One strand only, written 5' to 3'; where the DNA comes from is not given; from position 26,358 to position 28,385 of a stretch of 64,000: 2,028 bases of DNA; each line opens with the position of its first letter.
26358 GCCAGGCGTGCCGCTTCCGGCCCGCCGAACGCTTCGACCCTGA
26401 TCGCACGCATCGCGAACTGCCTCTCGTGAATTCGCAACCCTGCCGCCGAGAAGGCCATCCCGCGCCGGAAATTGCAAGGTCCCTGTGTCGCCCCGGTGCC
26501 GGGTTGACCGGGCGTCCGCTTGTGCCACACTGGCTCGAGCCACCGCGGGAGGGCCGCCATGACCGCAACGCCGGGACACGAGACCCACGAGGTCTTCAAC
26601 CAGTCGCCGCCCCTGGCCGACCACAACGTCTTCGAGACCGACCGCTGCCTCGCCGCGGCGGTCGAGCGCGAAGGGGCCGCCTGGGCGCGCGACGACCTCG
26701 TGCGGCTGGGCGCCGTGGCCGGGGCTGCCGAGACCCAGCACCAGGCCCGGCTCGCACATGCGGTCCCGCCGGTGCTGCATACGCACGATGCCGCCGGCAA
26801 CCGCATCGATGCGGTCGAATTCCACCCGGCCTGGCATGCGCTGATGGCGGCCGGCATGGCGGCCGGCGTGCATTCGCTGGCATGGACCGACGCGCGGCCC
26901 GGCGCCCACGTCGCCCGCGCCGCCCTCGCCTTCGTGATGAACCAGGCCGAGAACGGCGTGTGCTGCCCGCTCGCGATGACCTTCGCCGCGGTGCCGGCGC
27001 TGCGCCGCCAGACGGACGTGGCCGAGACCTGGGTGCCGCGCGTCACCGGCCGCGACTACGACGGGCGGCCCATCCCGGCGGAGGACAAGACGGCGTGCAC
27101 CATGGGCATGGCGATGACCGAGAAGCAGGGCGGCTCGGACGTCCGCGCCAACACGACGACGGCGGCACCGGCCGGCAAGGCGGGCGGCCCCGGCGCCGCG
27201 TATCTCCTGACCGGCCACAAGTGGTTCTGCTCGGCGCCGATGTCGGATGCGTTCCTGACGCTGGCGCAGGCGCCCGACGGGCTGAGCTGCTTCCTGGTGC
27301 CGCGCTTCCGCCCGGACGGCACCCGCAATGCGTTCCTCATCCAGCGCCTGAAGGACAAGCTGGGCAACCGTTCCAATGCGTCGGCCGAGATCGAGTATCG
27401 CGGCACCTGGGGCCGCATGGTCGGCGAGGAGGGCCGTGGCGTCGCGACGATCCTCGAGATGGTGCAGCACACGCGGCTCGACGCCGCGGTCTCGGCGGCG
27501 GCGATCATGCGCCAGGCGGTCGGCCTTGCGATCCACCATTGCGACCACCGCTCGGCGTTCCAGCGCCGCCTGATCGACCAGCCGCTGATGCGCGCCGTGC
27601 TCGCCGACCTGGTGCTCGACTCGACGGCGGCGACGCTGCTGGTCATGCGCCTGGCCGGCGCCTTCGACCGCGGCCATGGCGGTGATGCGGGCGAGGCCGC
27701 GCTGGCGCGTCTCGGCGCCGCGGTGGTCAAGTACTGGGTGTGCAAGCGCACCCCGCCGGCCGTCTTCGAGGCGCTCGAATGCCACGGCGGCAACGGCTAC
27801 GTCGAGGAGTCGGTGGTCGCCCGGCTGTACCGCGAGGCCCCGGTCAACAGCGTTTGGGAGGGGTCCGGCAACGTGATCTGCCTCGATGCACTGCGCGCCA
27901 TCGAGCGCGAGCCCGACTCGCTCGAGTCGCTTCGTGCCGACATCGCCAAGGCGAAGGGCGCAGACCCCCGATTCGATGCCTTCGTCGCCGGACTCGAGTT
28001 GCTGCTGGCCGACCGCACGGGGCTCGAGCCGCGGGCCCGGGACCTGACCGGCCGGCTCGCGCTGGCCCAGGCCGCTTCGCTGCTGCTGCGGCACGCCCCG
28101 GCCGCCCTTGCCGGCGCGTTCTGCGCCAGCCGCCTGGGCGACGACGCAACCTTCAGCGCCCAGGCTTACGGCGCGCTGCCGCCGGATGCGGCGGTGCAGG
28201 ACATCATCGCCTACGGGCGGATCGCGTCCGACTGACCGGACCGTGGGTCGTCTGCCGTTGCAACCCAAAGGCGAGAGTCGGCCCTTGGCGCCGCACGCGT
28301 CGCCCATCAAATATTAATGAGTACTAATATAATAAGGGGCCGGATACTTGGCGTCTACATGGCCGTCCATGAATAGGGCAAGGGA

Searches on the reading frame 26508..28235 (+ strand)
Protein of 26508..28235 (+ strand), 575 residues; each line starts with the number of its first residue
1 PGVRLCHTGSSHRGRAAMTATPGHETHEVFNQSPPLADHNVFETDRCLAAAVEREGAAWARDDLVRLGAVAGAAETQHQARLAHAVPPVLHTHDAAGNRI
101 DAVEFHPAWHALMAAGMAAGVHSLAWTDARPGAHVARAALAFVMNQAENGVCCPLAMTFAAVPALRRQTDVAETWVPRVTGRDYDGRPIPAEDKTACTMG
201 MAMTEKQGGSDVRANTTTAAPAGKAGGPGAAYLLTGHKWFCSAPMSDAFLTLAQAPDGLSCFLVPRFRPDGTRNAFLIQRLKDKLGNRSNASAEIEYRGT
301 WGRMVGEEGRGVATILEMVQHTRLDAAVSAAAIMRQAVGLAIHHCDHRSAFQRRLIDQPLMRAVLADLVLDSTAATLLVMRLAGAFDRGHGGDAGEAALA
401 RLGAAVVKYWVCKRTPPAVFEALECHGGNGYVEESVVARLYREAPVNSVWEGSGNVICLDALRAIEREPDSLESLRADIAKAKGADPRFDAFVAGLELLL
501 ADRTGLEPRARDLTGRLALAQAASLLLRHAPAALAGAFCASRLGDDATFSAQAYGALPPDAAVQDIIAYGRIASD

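Call 31: search_protein_families(library=pfam, proteins=[window:26508-28235:+], max_evalue=0.001)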
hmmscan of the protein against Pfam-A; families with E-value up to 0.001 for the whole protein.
window:26508-28235:+ (575 aa): 5 families
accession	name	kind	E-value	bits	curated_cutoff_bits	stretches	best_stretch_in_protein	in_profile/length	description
PF18158.6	AidB_N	-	6.3e-60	202.2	22.9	1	31-185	1-155/156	Adaptive response protein AidB N-terminal domain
PF00441.29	Acyl-CoA_dh_1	-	6.2e-28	98.3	22.4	1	309-464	1-148/150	Acyl-CoA dehydrogenase, C-terminal domain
PF02770.24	Acyl-CoA_dh_M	-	1.4e-15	57.7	33.3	1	200-297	1-94/97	Acyl-CoA dehydrogenase, middle domain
PF08028.16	Acyl-CoA_dh_2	-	1.4e-06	29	22.7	1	335-447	12-126/134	Acyl-CoA dehydrogenase, C-terminal domain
PF22924.1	ACOX_C_alpha1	-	2.7e-05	24.5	27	1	322-464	7-167/169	Acyl-CoA oxidase, C-alpha1 domain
